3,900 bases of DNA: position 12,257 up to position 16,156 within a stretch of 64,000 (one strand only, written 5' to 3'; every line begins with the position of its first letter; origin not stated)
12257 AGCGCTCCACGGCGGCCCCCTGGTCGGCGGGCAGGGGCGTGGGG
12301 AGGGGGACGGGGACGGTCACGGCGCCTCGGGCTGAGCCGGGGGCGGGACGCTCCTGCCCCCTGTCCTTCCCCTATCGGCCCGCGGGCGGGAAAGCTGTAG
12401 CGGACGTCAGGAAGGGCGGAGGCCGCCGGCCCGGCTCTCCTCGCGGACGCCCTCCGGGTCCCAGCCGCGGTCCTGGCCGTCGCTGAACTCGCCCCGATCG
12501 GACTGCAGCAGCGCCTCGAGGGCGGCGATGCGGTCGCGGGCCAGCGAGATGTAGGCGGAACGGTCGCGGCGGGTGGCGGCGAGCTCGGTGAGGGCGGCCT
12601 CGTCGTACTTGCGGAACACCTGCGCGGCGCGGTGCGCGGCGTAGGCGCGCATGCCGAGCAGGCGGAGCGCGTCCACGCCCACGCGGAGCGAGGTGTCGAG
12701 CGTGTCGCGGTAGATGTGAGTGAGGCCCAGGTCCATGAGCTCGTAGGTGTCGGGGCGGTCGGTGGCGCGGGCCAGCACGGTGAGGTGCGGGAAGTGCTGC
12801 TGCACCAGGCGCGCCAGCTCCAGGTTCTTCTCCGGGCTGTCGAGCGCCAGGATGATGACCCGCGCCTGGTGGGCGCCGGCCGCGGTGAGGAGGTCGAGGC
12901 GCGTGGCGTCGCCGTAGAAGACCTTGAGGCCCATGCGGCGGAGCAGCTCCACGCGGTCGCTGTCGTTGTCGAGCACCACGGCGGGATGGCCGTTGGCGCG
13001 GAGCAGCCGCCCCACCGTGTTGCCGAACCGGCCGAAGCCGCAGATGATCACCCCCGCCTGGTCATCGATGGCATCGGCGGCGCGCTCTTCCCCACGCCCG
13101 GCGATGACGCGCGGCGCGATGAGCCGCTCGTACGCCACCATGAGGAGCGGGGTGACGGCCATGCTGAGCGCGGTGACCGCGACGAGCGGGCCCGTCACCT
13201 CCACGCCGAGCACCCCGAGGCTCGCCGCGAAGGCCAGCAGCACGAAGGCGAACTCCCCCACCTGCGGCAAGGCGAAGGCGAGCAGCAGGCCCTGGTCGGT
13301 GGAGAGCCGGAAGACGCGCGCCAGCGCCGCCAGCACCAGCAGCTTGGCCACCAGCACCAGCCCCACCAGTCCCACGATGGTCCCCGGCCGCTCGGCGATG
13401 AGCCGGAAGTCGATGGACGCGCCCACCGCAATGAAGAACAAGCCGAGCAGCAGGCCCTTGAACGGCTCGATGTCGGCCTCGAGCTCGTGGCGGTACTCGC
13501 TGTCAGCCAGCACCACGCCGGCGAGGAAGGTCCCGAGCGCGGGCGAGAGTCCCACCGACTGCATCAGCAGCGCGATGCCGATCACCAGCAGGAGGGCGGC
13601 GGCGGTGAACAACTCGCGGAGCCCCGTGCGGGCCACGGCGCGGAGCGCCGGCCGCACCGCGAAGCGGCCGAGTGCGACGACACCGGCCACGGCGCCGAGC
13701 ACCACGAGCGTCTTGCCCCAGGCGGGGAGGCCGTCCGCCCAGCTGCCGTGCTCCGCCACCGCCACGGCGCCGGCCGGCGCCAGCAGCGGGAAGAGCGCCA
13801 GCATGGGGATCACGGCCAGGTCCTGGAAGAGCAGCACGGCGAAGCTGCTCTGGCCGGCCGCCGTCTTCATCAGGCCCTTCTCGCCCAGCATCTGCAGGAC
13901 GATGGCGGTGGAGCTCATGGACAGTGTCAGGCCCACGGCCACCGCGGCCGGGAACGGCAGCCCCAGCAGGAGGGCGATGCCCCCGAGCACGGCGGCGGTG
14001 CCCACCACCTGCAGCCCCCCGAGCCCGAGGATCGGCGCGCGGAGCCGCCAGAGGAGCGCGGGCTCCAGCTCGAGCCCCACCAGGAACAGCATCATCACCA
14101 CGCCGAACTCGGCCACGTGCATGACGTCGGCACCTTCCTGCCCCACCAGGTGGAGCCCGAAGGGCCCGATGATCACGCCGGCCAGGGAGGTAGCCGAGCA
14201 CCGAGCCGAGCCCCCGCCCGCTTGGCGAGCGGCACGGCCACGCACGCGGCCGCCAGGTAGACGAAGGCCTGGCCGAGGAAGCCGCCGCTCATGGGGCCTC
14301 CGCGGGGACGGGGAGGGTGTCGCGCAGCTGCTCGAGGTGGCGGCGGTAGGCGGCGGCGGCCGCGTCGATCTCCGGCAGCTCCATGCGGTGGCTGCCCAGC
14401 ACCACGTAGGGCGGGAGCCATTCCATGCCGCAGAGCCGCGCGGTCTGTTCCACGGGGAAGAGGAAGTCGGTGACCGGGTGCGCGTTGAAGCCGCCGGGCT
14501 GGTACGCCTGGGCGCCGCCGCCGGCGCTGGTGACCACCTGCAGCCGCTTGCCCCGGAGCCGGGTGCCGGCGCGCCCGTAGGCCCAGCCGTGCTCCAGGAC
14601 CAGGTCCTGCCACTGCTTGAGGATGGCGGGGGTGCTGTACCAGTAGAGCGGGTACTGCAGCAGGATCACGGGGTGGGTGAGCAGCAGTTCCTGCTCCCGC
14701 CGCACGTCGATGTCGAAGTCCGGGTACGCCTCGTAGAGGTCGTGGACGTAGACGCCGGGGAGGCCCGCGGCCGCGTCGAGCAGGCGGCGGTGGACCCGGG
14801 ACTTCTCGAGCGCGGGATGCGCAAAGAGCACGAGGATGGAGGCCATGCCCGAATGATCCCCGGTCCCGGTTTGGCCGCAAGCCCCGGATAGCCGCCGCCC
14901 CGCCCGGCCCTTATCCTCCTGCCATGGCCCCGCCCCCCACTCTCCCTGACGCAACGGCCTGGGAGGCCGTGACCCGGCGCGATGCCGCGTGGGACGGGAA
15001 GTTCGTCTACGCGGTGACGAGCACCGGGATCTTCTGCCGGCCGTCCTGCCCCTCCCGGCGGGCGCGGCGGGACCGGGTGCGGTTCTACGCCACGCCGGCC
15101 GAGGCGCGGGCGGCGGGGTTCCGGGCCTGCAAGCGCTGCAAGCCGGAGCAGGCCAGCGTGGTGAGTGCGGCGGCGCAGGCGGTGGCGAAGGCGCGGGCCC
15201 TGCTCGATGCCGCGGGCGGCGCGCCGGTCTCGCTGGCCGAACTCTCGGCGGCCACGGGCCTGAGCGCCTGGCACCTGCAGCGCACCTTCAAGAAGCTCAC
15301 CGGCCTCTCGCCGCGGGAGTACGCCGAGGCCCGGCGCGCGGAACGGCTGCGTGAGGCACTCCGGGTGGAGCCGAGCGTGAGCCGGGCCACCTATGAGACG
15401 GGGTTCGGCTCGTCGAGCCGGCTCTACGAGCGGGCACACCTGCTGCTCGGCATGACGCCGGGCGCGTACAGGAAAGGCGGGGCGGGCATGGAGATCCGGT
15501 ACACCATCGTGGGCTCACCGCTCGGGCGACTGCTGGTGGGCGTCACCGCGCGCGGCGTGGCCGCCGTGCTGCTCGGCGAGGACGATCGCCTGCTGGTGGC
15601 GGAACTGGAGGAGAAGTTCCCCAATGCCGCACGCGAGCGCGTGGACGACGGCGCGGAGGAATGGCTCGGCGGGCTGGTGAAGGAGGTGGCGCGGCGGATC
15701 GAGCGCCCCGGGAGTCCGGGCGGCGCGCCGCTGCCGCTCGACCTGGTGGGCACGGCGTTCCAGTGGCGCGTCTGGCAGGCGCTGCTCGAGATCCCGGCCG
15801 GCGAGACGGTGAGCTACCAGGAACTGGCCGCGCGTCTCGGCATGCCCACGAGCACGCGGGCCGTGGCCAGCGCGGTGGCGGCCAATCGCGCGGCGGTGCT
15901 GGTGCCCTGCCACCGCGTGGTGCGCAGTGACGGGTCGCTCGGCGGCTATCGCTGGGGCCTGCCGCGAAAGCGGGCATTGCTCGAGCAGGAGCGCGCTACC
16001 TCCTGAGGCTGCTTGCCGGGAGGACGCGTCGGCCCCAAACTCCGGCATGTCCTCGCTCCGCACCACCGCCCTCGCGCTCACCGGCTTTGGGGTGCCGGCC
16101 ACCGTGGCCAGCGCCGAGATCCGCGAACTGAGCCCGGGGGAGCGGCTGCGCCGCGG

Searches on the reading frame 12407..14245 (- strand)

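Call 83: search_protein_families(library=pfam, proteins=[window:12407-14245:-], max_evalue=0.0001)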
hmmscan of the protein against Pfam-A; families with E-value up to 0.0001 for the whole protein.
window:12407-14245:- (612 aa): 2 families
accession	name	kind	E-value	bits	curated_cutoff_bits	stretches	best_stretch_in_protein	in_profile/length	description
PF00999.27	Na_H_Exchanger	-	1.8e-53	182.2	26.2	1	20-368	23-373/375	Sodium/hydrogen exchanger, transmembrane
PF02254.24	TrkA_N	-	4.1e-26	92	23.8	1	399-511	1-113/116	TrkA-N domain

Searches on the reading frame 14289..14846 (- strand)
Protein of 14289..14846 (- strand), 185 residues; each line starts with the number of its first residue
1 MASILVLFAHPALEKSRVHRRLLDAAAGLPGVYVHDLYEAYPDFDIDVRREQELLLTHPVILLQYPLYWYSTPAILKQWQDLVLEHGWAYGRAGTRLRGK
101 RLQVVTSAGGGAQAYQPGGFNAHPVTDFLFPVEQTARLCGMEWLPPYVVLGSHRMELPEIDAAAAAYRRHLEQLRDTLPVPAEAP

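Call 83: search_protein_families(library=pfam, proteins=[window:14289-14846:-], max_evalue=0.0001)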
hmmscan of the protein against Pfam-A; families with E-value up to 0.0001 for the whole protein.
window:14289-14846:- (185 aa): 1 family
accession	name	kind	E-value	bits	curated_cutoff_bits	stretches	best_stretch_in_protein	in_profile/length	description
PF02525.22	Flavodoxin_2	-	4.1e-46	157.6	27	1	3-171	2-198/198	Flavodoxin-like fold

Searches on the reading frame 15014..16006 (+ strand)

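Call 83: search_protein_families(library=pfam, proteins=[window:15014-16006:+], max_evalue=0.0001)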
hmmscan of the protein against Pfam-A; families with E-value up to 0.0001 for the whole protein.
window:15014-16006:+ (330 aa): 4 families
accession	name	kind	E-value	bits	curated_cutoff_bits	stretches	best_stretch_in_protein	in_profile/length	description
PF01035.26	DNA_binding_1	-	3e-33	113.9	27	1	248-327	1-80/81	6-O-methylguanine DNA methyltransferase, DNA binding domain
PF02805.21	Ada_Zn_binding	-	1.6e-18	66.9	23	1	2-45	22-65/65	Metal binding domain of Ada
PF12833.13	HTH_18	-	3.3e-18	66.2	33.6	1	77-154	1-79/80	Helix-turn-helix domain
PF00165.29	HTH_AraC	-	5.6e-10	39.5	26.6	1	72-103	9-40/42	Bacterial regulatory helix-turn-helix proteins, AraC family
